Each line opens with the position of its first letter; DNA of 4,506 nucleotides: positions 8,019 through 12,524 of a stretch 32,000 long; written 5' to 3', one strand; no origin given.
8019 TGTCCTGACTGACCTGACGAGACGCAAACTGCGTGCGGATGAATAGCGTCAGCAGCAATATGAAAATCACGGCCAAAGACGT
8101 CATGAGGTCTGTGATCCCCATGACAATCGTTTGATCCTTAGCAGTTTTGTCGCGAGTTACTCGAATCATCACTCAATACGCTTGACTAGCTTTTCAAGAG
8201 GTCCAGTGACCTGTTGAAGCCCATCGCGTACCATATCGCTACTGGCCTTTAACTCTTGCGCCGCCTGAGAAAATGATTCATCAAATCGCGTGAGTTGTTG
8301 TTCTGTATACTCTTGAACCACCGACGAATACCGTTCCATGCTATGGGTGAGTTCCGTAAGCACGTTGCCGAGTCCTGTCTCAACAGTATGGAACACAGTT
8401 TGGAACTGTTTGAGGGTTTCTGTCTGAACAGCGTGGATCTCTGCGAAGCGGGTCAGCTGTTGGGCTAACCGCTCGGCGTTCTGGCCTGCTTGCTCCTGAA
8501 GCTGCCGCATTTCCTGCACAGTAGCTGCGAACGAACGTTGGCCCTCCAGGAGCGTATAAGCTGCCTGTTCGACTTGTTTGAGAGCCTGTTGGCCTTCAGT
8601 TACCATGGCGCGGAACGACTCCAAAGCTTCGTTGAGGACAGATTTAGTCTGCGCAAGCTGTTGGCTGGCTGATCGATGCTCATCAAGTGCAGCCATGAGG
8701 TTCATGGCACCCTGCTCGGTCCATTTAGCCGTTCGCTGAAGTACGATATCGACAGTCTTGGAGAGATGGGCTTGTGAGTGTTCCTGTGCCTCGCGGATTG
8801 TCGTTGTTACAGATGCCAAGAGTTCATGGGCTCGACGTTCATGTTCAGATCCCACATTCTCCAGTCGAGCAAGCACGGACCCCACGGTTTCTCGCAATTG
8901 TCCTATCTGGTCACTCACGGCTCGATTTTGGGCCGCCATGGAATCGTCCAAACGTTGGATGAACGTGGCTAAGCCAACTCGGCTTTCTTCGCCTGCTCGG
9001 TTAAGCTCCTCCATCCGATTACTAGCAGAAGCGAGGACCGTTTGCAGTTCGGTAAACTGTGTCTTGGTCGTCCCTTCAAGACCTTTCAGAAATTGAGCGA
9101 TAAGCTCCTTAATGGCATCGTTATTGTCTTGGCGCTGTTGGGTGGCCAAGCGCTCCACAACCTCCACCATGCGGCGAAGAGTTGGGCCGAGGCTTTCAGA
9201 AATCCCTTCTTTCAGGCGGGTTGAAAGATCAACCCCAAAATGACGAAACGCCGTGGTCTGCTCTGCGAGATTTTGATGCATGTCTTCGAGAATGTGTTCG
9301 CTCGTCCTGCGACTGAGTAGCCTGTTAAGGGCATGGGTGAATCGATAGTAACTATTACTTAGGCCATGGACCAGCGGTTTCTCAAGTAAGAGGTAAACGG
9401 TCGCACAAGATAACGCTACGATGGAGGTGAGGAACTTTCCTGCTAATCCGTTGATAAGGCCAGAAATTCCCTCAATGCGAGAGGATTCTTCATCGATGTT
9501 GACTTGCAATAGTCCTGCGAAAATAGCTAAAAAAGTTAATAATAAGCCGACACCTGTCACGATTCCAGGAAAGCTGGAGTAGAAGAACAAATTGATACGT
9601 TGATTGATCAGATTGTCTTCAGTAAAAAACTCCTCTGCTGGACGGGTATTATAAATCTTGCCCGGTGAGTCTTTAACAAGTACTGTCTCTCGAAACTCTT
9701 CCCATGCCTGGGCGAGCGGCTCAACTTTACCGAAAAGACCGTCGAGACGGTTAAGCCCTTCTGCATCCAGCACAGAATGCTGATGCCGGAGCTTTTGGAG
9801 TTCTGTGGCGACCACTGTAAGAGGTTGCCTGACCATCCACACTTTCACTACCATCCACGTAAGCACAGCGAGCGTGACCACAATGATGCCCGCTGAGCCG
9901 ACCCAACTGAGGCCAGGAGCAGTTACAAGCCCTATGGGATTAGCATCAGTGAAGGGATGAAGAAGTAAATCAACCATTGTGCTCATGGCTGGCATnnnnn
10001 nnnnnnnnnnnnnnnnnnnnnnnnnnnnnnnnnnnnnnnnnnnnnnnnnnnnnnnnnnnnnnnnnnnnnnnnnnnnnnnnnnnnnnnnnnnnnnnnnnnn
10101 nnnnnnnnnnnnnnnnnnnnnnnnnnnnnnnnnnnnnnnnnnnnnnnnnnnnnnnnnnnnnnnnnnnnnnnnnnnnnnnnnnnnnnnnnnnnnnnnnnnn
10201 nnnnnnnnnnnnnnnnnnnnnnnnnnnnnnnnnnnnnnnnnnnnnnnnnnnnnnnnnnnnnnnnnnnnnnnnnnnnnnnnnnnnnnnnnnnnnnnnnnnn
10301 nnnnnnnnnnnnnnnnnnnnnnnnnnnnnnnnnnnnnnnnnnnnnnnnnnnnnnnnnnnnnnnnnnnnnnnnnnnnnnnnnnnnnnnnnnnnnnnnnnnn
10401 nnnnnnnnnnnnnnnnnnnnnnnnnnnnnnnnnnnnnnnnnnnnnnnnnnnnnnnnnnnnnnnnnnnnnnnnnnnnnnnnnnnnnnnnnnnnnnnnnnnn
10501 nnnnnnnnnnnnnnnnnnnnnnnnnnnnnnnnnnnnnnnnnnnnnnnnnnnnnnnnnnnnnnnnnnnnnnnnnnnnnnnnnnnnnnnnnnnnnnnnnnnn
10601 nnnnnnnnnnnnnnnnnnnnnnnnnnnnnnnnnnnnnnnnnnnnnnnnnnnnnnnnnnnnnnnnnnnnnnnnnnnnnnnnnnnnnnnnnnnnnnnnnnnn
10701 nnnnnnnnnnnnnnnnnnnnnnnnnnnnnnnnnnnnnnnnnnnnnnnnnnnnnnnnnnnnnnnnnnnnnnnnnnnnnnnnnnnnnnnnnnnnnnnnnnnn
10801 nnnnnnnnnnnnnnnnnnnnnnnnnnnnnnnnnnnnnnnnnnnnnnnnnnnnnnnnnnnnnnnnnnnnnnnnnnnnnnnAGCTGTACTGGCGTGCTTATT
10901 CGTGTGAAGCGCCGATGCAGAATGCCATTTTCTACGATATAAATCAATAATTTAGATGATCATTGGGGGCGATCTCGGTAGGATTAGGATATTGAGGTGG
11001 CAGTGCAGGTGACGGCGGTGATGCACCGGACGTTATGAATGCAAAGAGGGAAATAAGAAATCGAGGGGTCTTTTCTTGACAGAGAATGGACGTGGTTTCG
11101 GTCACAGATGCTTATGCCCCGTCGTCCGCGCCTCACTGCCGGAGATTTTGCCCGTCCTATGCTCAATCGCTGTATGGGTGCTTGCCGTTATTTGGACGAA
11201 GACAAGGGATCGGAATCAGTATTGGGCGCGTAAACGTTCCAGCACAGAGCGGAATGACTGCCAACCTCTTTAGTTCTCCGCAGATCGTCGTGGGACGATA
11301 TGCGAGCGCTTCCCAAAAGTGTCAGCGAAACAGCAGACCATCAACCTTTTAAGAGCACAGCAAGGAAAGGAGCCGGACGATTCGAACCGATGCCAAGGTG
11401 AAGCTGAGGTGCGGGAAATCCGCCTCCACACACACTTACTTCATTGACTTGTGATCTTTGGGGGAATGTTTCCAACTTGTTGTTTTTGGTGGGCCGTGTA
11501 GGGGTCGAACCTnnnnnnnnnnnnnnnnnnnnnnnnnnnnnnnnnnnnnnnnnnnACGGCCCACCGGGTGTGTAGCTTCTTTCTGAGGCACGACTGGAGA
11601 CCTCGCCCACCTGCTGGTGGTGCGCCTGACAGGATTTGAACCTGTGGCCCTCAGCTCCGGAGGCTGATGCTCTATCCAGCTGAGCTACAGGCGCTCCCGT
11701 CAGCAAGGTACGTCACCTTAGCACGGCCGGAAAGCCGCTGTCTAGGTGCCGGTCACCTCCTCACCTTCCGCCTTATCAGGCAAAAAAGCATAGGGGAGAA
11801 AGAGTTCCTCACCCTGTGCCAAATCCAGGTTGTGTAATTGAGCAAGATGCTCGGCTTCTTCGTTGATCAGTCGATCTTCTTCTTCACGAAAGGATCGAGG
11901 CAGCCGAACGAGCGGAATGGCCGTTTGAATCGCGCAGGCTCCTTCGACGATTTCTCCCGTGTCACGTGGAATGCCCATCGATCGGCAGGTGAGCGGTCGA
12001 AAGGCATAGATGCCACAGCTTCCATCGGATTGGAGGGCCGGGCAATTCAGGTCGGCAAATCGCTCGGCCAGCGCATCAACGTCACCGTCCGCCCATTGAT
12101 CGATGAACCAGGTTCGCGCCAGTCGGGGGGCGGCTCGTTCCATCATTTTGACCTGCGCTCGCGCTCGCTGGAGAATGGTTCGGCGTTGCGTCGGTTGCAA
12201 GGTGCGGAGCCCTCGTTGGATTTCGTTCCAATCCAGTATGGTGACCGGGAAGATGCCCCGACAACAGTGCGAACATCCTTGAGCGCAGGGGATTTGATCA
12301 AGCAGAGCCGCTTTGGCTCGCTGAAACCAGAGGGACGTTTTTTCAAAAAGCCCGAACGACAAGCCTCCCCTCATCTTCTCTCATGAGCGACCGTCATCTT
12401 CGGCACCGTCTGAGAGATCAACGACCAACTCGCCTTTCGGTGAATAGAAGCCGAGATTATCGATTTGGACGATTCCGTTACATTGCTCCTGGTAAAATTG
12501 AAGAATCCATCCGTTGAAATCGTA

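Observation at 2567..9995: Flagellar-stator-like MotA/MotB pair wired to an EH-signature protein and an SNF2-Mrr nuclease-helicase: a Zorya type I-like anti-phage operon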

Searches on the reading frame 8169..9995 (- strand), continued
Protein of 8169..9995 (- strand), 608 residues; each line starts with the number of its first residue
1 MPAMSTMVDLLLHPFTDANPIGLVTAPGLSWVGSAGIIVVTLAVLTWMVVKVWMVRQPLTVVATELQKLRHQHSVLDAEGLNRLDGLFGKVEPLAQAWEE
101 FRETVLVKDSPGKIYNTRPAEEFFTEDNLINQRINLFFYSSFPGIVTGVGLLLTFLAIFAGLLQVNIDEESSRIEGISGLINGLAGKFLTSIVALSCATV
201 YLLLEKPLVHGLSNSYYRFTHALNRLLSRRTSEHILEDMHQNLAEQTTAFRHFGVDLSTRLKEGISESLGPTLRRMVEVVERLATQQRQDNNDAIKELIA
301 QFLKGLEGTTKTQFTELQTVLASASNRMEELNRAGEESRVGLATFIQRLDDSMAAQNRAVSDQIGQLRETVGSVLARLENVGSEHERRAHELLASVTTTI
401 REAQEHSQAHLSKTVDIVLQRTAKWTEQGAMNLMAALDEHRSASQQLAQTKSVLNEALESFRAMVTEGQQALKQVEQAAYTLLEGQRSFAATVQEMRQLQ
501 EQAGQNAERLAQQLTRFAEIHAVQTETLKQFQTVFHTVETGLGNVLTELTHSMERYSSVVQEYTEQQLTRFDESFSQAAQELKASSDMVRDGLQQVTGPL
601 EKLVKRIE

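Call 53: search_protein_families(library=padloc, proteins=[L082:8938-10221:+, L082:10223-10975:+, L082:8333-8773:+, L082:6956-7708:+, L082:10972-11835:-], max_evalue=0.001)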
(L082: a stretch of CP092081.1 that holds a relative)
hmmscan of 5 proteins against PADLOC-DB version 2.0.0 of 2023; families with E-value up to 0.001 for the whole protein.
L082:8938-10221:+ (427 aa): 18 families
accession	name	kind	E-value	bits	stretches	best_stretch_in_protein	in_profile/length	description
PDLC00598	ZorA1|ZorA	-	2.1e-21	74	1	112-363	62-301/663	MotA/ExbB/TolQ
PDLC00601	ZorA1|ZorA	-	1.3e-15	55.1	1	106-315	69-277/699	MotA/ExbB/TolQ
PDLC00600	ZorA1|ZorA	-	8.7e-15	52.3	1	94-260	64-227/677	MotA/ExbB/TolQ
PDLC00603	ZorA1|ZorA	-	1.8e-12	44.7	1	114-360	67-310/727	MotA/ExbB/TolQ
PDLC00599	ZorA1|ZorA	-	7.1e-09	32.9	1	124-261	72-217/631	MotA/ExbB/TolQ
PDLC00606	ZorA1|ZorA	-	8.5e-09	32.4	1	148-369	106-331/636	MotA/ExbB/TolQ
PDLC00640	ZorA2|ZorA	-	5.3e-08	30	1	172-250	43-121/590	MotA/ExbB/TolQ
PDLC00604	ZorA1|ZorA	-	3.1e-07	27.2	1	118-368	93-325/639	MotA/ExbB/TolQ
PDLC00605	ZorA1|ZorA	-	5.5e-07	26.3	1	113-371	107-369/700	MotA/ExbB/TolQ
PDLC00597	ZorA1|ZorA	-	1.5e-06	25.3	1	170-351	104-260/683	MotA/ExbB/TolQ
PDLC00635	ZorA2|ZorA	-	3.1e-06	24.5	1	170-235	42-106/505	MotA/ExbB/TolQ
PDLC00638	ZorA2|ZorA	-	3.1e-06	24.3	1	173-272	45-147/545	MotA/ExbB/TolQ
PDLC00607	ZorA1|ZorA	-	4.6e-06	24.1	1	208-302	23-113/551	MotA/ExbB/TolQ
PDLC00596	ZorA1|ZorA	-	1.8e-05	21.7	1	159-244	142-229/583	MotA/ExbB/TolQ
PDLC00602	ZorA1|ZorA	-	2.5e-05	21.2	1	185-241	139-197/648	MotA/ExbB/TolQ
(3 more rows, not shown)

L082:10223-10975:+ (250 aa): 6 families
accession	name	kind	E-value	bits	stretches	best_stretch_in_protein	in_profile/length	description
PDLC00609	ZorB1|ZorB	-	6.1e-39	131.9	1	8-235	10-227/232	MotB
PDLC00641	ZorB2|ZorB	-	2.1e-23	81.2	1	11-228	11-228/238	MotB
PDLC00612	ZorB1|ZorB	-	1.4e-13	49.1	1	132-222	176-266/293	MotB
PDLC00611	ZorB1|ZorB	-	6.5e-12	43.6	1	18-172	22-165/240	MotB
PDLC00608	ZorB1|ZorB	-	9.9e-12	42.7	1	10-170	11-169/243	MotB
PDLC00610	ZorB1|ZorB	-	1.5e-10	39.1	1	5-170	6-182/254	MotB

L082:8333-8773:+ (146 aa): 0 families

L082:6956-7708:+ (250 aa): 0 families

L082:10972-11835:- (287 aa): 0 families

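Call 56: predict_structure(alignment_id=A2)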
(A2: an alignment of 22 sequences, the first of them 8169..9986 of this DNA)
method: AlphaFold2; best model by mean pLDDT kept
length: 605 residues; sequences in the alignment: 22
mean_pLDDT: 53.5   pTM: 0.37
mean pLDDT of the five models: 53.5, 52.8, 51.0, 49.9, 48.4
residues with pLDDT >= 90: 7; 70-90: 161; 50-70: 71; < 50: 366
segments of 3 or more residues with pLDDT < 50: 1-20, 246-555, 557-562, 564-569, 571-573, 602-605
pLDDT, mean of each block of 10 residues (from residue 1): 43 42 67 88 89 87 81 74 83 82 63 76 79 85 87 78 62 67 81 89 87 87 66 53 47 40 41 34 29 33 32 33 31 31 34 37 38 35 37 41 41 42 41 42 43 43 42 37 33 33 38 41 40 40 43 46 47 48 51 50 45
secondary structure, 60 per line:
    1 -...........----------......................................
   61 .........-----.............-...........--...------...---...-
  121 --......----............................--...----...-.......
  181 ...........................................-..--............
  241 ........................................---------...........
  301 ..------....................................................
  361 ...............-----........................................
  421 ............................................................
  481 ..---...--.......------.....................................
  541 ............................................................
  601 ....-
elements in order: H2-12 H23-69 H75-87 H89-99 E102-104 E111-113 H123-128 H133-160 E163-165 E170-172 H174-223 H229-280 H290-302 H309-375 H381-482 H491-497 H504-604

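Call 58: search_protein_families(library=ncbifam, proteins=[window:8169-9986:-], max_evalue=0.001)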
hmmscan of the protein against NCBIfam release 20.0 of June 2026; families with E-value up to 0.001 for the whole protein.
window:8169-9986:- (605 aa): 5 families
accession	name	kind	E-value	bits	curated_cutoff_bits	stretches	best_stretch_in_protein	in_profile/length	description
NF033914.0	antiphage_ZorA_1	subfamily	3.9e-25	88.2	190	2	35-358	6-336/619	anti-phage ZorAB system protein ZorA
NF033915.0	antiphage_ZorA_2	subfamily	6.6e-23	81.4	100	1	37-401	10-377/383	anti-phage ZorAB system protein ZorA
NF033916.0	antiphage_ZorA_3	subfamily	3.2e-20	72.5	250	2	114-248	2-136/509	anti-phage ZorAB system protein ZorA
NF041794.1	1_anti-phage_ZorA1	equivalog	1.3e-18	66.8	750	1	32-259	22-255/729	type I Zorya anti-phage system protein ZorA1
NF033917.0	antiphage_ZorA_4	subfamily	0.00034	19.6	500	1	122-211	45-134/413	anti-phage ZorAB system protein ZorA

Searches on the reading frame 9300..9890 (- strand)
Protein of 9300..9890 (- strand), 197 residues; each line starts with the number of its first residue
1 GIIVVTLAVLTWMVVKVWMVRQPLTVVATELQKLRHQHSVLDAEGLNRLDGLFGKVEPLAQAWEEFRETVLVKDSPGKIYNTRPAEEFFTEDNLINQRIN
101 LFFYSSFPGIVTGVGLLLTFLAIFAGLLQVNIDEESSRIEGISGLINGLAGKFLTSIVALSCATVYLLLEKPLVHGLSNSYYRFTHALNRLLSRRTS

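Call 75: search_solved_structures(query=window:9300-9890:-, max_evalue=0.001, show_alignments=5)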
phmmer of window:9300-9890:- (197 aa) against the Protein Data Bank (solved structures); distinct sequences matched with E-value up to 0.001: 5.
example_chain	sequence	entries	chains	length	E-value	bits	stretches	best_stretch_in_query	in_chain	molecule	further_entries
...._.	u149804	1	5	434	1.4e-10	44.6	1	46-191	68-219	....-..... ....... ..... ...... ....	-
8qyk_A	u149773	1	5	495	1.9e-10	44.2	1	46-191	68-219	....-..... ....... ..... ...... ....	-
8qyd_A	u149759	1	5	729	3.8e-10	43.2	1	46-191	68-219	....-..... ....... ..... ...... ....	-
8qyh_A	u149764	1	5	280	1.7e-09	41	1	46-191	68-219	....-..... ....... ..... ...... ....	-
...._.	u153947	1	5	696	4.7e-08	36.4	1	52-171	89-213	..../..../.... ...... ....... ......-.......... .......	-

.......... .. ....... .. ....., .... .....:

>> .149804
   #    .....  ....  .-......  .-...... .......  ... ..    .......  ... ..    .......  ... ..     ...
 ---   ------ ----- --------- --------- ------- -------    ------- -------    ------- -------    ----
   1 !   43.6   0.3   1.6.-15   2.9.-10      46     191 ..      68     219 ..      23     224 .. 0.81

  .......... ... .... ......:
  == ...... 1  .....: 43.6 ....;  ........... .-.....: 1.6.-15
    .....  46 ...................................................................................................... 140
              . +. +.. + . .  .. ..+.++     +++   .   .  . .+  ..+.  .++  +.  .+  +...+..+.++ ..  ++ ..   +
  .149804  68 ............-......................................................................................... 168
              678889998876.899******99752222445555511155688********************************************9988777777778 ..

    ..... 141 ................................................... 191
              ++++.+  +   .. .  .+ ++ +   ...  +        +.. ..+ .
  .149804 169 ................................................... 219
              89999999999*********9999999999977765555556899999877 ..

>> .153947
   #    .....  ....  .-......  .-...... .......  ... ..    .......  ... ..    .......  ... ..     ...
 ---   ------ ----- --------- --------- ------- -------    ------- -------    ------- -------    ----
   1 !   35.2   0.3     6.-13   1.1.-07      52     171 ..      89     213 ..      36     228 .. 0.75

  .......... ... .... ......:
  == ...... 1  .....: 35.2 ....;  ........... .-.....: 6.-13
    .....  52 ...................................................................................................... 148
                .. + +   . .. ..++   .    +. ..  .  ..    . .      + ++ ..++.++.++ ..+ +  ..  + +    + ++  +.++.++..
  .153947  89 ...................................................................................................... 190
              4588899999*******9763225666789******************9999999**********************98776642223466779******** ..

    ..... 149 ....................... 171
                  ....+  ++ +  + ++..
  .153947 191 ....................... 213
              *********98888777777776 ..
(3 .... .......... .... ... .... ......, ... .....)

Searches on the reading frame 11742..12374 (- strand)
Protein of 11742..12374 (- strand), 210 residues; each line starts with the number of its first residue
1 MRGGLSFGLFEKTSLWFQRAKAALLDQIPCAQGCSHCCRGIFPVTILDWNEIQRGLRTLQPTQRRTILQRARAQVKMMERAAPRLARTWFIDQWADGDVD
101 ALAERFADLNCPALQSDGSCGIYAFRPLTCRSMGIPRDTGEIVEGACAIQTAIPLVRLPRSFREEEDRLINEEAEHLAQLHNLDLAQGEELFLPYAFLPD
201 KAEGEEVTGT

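Call 8: search_protein_families(library=pfam, proteins=[window:11742-12374:-], max_evalue=0.001)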
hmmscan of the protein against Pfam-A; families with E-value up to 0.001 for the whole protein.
window:11742-12374:- (210 aa): 1 family
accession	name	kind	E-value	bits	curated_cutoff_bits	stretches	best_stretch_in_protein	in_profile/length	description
PF03692.20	CxxCxxCC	-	2.7e-07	31.6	23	1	30-133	2-69/85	Putative zinc- or iron-chelating domain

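Call 25: find_encoding_contigs(protein=window:11742-12374:-, flank=10000, max_places=8)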
Protein window:11742-12374:- (210 aa): 19 contigs read that carry it; 8 places shown.
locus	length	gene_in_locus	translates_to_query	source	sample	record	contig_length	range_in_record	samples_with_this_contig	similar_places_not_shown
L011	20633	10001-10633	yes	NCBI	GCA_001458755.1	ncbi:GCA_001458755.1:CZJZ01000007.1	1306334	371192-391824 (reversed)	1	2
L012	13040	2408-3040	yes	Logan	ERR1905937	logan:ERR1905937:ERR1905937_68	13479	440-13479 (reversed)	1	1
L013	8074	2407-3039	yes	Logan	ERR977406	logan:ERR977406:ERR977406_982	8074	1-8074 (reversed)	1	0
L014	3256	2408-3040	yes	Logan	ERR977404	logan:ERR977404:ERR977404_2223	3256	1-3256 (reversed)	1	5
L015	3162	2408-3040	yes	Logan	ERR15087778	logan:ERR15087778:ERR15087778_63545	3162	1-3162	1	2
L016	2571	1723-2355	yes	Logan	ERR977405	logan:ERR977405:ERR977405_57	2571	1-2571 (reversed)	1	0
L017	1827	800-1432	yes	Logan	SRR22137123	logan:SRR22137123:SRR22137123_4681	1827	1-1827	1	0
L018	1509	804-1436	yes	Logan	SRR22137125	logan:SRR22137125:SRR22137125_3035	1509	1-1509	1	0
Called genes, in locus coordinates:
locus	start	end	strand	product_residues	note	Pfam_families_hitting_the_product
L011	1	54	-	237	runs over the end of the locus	PF03740:PdxJ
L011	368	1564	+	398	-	PF00155:Aminotran_1_2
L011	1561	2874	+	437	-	PF03447:NAD_binding_3, PF00742:Homoserine_dh, PF01842:ACT (weak)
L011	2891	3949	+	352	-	PF00291:PALP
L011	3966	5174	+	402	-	PF01676:Metalloenzyme, PF10143:PhosphMutase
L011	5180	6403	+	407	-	PF00696:AA_kinase, PF01842:ACT, PF22468:ACT_9, PF13840:ACT_7, PF22468:ACT_9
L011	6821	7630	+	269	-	PF04896:AmoC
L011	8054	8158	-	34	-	-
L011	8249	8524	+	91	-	PF02597:ThiS (weak)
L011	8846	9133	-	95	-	PF00216:Bac_DNA_binding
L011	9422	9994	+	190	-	-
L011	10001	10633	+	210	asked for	PF03692:CxxCxxCC (weak)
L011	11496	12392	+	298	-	PF13091:PLDc_2 (weak), PF09565:RE_NgoFVII (weak)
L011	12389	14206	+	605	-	PF28082:ZorA-like_t1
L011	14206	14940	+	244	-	PF00691:OmpA (weak)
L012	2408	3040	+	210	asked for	PF03692:CxxCxxCC (weak)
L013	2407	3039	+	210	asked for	PF03692:CxxCxxCC (weak)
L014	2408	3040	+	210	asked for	PF03692:CxxCxxCC (weak)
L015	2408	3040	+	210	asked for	PF03692:CxxCxxCC (weak)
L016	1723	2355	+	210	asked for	PF03692:CxxCxxCC (weak)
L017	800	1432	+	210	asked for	PF03692:CxxCxxCC (weak)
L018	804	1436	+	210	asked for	PF03692:CxxCxxCC (weak)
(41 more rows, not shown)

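Call 76: search_protein_families(library=padloc, proteins=[window:11742-12374:-], max_evalue=0.01)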
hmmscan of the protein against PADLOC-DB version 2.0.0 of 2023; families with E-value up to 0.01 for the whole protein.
window:11742-12374:- (210 aa): 0 families
